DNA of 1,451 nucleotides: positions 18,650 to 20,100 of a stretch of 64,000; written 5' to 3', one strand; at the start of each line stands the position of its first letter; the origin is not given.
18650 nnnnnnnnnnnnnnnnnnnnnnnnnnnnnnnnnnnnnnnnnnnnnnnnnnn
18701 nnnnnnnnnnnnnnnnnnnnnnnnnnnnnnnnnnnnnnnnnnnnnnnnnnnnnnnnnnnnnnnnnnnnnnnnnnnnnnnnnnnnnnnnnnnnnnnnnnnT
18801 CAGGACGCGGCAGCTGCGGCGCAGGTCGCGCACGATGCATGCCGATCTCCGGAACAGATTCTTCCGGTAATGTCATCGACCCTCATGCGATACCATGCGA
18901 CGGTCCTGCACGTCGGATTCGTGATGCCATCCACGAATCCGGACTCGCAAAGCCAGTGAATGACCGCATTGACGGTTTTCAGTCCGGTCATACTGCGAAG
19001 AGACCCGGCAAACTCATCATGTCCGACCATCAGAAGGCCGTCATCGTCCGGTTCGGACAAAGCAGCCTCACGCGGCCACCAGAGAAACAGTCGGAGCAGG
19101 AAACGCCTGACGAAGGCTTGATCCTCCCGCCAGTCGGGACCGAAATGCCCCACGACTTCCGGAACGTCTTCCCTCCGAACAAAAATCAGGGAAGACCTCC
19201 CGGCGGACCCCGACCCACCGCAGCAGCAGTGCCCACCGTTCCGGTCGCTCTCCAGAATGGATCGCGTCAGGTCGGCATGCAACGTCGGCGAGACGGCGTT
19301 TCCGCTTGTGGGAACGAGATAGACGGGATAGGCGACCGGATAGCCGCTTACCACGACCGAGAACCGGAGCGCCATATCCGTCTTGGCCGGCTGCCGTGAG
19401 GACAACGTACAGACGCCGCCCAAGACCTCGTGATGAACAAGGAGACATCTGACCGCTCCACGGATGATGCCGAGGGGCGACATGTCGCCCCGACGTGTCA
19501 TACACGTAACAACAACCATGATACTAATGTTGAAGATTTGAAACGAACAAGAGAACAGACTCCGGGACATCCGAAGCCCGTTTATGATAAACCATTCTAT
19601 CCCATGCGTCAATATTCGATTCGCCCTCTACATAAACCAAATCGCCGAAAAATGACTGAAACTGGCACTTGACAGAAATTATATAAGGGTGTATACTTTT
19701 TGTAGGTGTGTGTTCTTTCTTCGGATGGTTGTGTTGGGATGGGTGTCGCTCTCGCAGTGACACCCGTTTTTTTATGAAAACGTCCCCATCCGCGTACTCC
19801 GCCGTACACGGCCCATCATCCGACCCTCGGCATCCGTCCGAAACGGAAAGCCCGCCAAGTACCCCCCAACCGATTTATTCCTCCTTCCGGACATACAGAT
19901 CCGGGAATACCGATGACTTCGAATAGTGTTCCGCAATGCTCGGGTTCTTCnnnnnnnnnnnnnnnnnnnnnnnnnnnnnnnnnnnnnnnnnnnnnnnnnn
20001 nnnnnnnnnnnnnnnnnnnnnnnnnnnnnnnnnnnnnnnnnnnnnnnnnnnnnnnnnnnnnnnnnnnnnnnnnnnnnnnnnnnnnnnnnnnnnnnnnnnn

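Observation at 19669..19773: Orphan small RNA candidate with a textbook promoter and terminator in an AT-rich intergenic pocket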

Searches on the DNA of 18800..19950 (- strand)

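Call 5: search_rna_families(source=window, start=19450, end=19950, threshold=evalue, max_evalue=10, show_alignments=3)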
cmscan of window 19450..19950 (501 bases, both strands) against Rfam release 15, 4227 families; matches with E-value up to 10: 3.
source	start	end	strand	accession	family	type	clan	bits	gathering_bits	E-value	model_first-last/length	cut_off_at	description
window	19668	19774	+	RF01485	rli61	Cis-reg;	-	22.7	50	0.09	1-106/106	no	Listeria sRNA rli61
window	19663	19773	+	RF02274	AniS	Gene;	-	16.7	50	3.1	1-106/106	no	AniS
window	19762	19817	-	RF01696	Chlorobi-1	Gene; sRNA;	-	10.6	50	7.5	1-67/67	no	Chlorobi-1 RNA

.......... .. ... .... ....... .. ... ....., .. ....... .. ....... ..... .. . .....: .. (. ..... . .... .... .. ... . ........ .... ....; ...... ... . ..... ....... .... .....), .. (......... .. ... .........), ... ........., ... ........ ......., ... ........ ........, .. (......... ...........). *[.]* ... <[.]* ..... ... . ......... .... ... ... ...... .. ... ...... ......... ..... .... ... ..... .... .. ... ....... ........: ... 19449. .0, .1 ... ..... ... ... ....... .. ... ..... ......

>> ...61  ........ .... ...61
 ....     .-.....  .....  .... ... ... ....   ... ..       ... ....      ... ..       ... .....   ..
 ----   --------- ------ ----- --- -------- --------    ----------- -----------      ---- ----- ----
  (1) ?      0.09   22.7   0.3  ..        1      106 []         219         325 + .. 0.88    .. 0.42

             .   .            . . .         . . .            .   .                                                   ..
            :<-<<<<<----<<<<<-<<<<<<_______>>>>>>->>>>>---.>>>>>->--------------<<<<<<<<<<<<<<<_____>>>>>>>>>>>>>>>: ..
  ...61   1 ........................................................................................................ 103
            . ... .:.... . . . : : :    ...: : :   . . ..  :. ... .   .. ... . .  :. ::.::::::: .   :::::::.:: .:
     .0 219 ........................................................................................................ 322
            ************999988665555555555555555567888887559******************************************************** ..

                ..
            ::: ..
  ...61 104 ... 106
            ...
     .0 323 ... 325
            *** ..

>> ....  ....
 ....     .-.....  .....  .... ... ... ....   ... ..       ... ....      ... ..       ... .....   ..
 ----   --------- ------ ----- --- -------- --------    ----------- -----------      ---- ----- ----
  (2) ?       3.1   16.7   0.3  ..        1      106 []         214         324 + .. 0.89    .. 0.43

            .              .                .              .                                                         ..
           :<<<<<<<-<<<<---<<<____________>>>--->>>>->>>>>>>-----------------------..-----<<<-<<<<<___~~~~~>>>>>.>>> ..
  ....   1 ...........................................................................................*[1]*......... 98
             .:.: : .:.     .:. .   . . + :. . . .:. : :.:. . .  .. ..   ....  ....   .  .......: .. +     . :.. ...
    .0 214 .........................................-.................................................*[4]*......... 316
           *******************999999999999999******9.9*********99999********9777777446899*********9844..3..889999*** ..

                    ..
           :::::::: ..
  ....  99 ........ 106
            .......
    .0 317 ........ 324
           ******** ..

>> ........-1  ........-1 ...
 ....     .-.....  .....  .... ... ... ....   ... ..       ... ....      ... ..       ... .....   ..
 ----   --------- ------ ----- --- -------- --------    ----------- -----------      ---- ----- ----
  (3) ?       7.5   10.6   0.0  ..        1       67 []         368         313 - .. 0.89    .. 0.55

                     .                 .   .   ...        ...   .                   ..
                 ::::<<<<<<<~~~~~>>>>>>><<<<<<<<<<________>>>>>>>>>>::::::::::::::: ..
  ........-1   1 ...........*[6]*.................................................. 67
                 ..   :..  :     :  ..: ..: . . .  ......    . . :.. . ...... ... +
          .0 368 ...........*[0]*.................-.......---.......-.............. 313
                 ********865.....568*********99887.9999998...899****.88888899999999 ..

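Call 82: search_rna_families(source=L006, start=9640, end=10010, threshold=evalue, max_evalue=10)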
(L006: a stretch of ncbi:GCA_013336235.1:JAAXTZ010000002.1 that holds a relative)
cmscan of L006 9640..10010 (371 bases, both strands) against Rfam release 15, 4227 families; matches with E-value up to 10: 5.
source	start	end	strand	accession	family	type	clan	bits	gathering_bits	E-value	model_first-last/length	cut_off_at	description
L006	9976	10009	-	RF02066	STnc320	Gene; sRNA;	-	19.6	50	0.26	1-55/55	no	Salmonella enterica sRNA STnc320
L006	9682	9734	-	RF00278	SNORD50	Gene; snRNA; snoRNA; CD-box;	-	15.1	42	3.2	1-72/72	no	Small nucleolar RNA SNORD50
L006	9727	9795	-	RF02871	ncS54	Gene; sRNA;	-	13.9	43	1.8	1-79/79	no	Burkholderia sRNA 54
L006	9844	9925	-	RF01724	SAM-Chlorobi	Cis-reg;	-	13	35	6.7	1-87/87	no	SAM-Chlorobi RNA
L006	9751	9794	+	RF01977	HOTAIRM1_3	Gene; lncRNA;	-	11.6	37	2.2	1-59/59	no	HOX antisense intergenic RNA myeloid 1 conserved region 3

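Call 89: build_rna_model(alignment_id=A6, structure=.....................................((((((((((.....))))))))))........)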
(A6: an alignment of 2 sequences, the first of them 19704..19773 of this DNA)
Model R1 built from alignment A6 (2 sequences, 70 columns); structure: as given.
model positions 70; base pairs 10; branch points 0; effective number of sequences 1.42; information 0.806 bits per position. Calibrated on 0.2 Mb of random sequence (short: E-values are rough).
structure used (alignment columns):
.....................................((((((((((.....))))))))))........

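Call 90: search_with_rna_model(model_id=R1, sources=[window, L001, L003, L006, L008, L012], max_evalue=10, make_alignment=true, show_alignments=4)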
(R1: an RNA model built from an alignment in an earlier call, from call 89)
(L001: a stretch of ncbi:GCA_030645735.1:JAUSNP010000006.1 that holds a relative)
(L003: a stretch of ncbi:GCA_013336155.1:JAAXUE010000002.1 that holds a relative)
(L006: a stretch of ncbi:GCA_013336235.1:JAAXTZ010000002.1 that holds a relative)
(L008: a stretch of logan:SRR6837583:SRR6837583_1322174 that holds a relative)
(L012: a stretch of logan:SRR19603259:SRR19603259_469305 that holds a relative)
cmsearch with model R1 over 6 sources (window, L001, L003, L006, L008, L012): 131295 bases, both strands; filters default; matches with E-value up to 10: 7.
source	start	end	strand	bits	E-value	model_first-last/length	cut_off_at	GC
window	19704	19773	+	107.3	2.2e-26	1-70/70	no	0.5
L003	12801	12870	+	107.3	2.2e-26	1-70/70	no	0.5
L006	9725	9784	-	9.5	1.5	1-70/70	no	0.5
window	63258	63278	-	9.4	1.6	40-60/70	no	0.9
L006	3776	3838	+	8.4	3.1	1-70/70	no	0.38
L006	3251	3281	+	6.7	8.5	1-70/70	no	0.32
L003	11216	11274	+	6.5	9.7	1-70/70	no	0.49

Alignment A7: 7 matches aligned to the model, 86 columns, each read 5' to 3' on its own strand. Consensus structure (alignment columns), stored with it:
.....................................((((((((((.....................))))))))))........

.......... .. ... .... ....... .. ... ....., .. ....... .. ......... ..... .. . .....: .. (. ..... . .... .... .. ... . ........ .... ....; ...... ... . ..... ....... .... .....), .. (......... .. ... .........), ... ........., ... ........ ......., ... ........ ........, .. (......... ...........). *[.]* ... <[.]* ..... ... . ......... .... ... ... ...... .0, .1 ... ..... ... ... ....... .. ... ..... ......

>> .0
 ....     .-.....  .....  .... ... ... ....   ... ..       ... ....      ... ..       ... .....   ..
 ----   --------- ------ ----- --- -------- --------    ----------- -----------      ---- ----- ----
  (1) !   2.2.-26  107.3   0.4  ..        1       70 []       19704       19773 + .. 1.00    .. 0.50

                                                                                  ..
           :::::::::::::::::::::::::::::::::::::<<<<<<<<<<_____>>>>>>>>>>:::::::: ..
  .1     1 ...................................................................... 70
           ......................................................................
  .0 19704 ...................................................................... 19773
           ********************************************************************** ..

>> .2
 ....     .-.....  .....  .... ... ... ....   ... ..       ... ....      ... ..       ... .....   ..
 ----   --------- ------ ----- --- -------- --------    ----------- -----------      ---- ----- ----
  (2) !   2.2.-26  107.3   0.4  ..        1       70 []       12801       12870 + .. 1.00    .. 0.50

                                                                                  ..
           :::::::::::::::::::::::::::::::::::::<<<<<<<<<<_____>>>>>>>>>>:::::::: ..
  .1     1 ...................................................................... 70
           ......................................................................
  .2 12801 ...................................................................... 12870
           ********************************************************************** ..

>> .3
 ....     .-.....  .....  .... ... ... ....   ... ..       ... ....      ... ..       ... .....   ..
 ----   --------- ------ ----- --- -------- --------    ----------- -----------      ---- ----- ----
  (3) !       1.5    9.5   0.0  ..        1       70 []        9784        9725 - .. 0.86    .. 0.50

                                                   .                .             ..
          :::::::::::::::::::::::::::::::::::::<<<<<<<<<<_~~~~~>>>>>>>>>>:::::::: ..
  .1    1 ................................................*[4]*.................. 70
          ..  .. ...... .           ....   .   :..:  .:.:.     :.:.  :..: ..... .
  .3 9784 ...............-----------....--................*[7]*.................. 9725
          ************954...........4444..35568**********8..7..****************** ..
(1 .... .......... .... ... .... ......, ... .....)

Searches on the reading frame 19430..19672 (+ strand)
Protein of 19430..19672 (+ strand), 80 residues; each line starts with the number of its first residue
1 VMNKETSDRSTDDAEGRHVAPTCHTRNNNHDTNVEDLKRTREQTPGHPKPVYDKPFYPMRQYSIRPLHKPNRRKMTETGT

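Call 10: search_protein_families(library=pfam, proteins=[window:19430-19672:+], max_evalue=0.01)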
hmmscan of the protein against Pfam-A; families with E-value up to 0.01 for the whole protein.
window:19430-19672:+ (80 aa): 0 families

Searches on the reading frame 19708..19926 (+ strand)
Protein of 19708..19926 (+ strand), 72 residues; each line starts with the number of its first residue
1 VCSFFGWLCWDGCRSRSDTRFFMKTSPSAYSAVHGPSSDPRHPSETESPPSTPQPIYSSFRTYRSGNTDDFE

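Call 10: search_protein_families(library=pfam, proteins=[window:19708-19926:+], max_evalue=0.01)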
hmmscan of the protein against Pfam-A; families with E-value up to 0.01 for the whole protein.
window:19708-19926:+ (72 aa): 0 families

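Call 85: search_protein_families(library=pfam, proteins=[L003:10606-11556:-], max_evalue=0.01)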
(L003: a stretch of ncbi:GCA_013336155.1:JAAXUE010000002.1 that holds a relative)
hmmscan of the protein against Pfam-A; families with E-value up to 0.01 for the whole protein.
L003:10606-11556:- (316 aa): 0 families

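Call 86: search_protein_families(library=padloc, proteins=[L003:10606-11556:-], max_evalue=0.1)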
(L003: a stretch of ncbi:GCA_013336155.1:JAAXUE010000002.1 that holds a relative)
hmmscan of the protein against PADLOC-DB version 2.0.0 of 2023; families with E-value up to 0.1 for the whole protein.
L003:10606-11556:- (316 aa): 0 families
